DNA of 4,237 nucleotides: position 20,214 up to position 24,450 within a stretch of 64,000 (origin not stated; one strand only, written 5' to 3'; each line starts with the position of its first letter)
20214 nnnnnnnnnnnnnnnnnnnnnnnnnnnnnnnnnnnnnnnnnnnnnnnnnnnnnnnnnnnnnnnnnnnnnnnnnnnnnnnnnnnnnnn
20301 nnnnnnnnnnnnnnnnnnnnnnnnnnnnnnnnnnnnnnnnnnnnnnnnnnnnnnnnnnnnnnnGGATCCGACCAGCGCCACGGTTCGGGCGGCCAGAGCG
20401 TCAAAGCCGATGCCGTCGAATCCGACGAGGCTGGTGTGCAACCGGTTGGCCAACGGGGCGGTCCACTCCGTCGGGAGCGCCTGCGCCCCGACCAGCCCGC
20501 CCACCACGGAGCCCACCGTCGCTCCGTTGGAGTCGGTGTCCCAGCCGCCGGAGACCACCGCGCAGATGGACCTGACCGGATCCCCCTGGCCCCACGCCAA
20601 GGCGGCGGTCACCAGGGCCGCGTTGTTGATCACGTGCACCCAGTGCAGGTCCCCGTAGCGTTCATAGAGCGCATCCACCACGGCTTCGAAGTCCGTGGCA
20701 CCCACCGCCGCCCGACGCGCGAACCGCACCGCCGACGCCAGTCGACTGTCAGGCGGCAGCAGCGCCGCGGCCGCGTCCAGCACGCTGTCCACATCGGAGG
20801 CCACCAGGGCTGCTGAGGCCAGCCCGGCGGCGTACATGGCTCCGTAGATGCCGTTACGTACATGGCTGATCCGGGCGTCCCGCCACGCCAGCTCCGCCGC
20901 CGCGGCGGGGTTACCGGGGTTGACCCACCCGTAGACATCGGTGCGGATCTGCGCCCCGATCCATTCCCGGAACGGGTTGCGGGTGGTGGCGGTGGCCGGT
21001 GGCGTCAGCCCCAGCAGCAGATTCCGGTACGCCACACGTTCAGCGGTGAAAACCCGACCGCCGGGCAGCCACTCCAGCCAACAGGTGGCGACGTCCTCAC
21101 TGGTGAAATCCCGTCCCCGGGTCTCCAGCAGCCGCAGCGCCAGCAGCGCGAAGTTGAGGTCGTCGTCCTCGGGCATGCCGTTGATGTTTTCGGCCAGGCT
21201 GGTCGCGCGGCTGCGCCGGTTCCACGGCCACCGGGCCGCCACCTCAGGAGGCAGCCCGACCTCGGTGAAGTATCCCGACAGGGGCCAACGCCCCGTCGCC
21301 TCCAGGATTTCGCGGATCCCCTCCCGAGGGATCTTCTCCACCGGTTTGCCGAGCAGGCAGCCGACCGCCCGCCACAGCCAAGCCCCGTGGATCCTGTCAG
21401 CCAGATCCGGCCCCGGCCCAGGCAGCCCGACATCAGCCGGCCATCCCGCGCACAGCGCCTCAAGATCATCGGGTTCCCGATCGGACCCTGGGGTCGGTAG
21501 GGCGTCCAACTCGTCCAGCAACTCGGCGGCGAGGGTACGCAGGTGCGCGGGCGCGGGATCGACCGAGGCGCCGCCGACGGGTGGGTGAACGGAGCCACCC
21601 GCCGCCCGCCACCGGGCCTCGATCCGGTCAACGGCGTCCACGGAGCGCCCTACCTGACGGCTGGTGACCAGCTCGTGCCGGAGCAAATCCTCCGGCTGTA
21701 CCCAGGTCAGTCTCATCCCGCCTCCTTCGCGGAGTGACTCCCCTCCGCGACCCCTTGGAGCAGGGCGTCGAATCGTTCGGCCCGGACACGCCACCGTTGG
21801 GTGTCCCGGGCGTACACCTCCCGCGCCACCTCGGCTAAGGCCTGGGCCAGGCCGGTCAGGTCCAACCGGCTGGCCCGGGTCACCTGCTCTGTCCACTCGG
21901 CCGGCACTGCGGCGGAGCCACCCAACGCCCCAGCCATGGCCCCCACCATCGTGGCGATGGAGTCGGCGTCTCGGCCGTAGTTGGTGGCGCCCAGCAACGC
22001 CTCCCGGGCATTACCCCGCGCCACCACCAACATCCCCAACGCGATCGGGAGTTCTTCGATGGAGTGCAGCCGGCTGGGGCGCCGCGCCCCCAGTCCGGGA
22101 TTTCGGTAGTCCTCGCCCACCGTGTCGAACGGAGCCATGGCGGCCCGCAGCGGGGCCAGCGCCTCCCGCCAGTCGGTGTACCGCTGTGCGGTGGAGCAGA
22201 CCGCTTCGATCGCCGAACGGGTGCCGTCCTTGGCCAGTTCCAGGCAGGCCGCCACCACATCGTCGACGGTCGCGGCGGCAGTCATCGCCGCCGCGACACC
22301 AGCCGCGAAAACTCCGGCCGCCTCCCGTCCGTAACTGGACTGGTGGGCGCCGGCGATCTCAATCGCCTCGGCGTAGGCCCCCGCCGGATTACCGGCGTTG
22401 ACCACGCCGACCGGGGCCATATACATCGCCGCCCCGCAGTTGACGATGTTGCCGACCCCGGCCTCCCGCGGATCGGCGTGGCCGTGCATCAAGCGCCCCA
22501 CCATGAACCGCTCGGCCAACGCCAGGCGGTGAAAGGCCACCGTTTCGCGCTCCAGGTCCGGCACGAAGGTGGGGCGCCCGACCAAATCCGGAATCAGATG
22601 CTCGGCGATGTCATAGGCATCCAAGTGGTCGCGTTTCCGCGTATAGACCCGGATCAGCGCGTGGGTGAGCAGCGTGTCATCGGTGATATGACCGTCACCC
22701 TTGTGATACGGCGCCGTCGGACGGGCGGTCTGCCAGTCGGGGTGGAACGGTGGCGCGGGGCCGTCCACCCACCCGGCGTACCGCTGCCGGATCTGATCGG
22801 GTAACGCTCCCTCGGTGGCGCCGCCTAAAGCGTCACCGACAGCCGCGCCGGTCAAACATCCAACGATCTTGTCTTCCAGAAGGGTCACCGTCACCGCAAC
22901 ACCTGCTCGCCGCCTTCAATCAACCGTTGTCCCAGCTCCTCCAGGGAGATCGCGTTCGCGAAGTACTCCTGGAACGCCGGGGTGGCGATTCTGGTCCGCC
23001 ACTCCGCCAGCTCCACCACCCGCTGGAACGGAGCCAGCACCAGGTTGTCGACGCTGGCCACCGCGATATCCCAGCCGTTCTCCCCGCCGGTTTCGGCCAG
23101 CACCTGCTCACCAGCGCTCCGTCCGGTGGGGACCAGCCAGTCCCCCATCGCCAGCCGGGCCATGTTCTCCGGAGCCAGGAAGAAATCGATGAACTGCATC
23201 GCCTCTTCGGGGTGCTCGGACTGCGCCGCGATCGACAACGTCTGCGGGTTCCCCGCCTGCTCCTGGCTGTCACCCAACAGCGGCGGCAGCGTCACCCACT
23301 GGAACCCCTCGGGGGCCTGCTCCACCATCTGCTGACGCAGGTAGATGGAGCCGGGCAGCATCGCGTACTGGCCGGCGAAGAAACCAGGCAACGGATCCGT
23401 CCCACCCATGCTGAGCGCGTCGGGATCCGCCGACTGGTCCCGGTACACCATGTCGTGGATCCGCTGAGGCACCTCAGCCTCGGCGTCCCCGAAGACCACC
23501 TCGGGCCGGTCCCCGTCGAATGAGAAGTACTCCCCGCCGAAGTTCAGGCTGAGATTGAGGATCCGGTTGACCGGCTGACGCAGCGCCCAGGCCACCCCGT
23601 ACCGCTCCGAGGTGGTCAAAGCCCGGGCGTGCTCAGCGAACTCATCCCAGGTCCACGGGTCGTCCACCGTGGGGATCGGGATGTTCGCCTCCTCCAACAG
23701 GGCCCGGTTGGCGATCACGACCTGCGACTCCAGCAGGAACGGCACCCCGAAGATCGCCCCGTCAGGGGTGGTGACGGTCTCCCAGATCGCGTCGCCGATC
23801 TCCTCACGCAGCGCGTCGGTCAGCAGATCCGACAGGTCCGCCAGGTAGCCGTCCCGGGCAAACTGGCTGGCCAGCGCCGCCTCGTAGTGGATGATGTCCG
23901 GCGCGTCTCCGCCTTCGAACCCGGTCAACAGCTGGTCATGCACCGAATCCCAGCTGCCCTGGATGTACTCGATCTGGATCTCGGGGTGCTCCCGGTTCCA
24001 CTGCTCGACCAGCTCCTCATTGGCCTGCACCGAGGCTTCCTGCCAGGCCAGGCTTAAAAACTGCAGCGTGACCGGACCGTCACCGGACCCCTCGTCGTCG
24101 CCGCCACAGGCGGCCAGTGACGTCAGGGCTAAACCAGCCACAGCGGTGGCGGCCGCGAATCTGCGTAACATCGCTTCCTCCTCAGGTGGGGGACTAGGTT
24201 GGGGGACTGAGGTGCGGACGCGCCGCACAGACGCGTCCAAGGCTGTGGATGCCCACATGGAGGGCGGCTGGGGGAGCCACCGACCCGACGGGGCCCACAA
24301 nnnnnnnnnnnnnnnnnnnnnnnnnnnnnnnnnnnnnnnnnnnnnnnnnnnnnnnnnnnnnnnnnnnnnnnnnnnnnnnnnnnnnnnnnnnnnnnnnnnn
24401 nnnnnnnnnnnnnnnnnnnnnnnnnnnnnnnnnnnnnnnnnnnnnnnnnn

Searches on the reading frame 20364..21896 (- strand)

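Call 55: search_protein_families(library=pfam, proteins=[window:20364-21896:-], max_evalue=0.00001)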
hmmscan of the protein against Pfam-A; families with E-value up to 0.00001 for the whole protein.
window:20364-21896:- (511 aa): 1 family
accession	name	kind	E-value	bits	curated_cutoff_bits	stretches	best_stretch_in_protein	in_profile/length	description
PF03747.19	ADP_ribosyl_GH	-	5.9e-49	167.7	26.2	1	171-477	1-287/287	ADP-ribosylglycohydrolase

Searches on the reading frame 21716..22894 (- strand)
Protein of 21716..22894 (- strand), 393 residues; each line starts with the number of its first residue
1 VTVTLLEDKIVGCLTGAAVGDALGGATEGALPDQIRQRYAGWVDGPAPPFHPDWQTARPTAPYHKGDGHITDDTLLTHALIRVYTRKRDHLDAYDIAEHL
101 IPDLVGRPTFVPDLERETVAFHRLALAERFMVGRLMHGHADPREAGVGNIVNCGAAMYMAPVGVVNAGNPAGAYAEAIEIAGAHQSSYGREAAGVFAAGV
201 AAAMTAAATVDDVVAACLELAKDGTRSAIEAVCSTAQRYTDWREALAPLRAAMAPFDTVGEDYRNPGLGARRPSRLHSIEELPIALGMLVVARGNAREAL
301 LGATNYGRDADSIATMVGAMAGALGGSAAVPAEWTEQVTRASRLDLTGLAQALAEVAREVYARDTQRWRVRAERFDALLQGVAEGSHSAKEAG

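Call 55: search_protein_families(library=pfam, proteins=[window:21716-22894:-], max_evalue=0.00001)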
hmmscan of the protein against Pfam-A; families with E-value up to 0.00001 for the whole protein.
window:21716-22894:- (393 aa): 1 family
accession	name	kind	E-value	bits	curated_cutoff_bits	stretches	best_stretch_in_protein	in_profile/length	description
PF03747.19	ADP_ribosyl_GH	-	2.8e-45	155.7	26.2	1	12-333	1-287/287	ADP-ribosylglycohydrolase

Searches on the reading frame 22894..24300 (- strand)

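Call 55: search_protein_families(library=pfam, proteins=[window:22894-24300:-], max_evalue=0.00001)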
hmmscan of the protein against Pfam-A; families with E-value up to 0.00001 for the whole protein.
window:22894-24300:- (469 aa): 2 families
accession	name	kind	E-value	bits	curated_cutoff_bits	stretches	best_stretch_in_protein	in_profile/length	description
PF01547.30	SBP_bac_1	-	6e-40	138.6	26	1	95-380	11-306/307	Bacterial extracellular solute-binding protein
PF13416.11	SBP_bac_8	-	1.5e-24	87.7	27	1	96-392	1-261/279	Bacterial extracellular solute-binding protein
